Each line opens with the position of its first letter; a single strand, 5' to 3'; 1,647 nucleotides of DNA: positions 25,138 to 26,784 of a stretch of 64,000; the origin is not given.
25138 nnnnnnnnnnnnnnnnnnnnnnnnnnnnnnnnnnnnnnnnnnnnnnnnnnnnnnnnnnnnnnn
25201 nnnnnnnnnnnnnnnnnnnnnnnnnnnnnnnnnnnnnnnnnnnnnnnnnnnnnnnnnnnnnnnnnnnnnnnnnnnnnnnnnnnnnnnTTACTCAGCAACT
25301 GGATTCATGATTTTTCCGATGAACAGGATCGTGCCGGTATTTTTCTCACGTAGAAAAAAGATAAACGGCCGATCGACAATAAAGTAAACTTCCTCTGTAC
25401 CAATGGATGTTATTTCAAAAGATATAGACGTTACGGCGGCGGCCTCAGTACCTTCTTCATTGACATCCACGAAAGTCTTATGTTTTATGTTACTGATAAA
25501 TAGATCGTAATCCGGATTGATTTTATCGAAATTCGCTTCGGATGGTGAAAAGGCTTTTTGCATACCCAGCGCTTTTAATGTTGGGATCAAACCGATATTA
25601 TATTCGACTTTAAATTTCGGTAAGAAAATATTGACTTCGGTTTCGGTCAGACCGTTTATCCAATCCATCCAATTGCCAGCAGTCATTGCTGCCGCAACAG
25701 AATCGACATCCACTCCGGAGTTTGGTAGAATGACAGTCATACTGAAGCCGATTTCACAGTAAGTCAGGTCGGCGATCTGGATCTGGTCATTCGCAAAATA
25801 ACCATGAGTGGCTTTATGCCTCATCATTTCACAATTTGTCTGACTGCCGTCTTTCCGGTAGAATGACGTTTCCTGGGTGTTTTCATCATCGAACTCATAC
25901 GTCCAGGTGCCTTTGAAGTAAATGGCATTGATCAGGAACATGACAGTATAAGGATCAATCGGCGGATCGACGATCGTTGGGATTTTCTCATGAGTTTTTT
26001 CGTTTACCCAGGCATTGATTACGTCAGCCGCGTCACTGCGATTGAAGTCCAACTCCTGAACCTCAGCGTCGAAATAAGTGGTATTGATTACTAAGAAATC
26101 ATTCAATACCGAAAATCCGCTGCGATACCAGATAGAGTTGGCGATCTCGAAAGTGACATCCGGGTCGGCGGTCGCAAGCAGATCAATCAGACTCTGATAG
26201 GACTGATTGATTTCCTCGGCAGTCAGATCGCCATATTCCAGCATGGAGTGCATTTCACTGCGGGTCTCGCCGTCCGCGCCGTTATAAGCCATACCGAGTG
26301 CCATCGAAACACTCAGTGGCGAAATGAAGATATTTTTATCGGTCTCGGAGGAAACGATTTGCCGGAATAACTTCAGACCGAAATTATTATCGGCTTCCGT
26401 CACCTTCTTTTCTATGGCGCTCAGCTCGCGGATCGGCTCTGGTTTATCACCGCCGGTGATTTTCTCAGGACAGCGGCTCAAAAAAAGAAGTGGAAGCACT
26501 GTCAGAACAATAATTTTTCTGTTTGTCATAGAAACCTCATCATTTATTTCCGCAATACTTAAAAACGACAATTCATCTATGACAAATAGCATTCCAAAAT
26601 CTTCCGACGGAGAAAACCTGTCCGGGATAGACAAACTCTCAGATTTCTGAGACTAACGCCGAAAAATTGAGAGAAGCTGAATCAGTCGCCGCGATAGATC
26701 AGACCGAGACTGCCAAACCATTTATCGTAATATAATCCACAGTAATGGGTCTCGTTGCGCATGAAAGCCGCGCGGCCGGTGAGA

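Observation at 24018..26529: Tandem secreted serpin paralogs with divergent reactive-centre loops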

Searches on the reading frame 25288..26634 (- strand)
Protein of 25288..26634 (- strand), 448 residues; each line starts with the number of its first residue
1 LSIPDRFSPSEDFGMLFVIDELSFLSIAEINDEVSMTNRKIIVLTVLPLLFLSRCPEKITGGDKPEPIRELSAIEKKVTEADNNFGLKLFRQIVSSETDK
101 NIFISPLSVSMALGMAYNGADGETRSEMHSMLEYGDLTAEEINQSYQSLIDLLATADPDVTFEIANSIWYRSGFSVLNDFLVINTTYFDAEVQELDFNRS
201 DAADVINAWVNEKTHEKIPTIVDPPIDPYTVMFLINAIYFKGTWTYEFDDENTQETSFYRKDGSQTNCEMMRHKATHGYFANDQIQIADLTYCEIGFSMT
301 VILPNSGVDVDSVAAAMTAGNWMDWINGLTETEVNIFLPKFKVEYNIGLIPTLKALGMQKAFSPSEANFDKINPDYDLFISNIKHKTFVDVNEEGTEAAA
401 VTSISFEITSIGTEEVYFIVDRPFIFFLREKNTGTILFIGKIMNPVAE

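Call 3: search_protein_families(library=pfam, proteins=[window:25288-26634:-], max_evalue=0.01)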
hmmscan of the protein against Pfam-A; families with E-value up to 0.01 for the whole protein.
window:25288-26634:- (448 aa): 1 family
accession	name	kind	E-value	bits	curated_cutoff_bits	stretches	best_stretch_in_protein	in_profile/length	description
PF00079.25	Serpin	-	7.4e-118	394.4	27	1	81-445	2-370/370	Serpin (serine protease inhibitor)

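Call 32: search_protein_families(library=ncbifam, proteins=[window:25288-26529:-], max_evalue=0.1)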
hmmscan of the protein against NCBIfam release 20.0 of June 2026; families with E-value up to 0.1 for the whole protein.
window:25288-26529:- (413 aa): 0 families
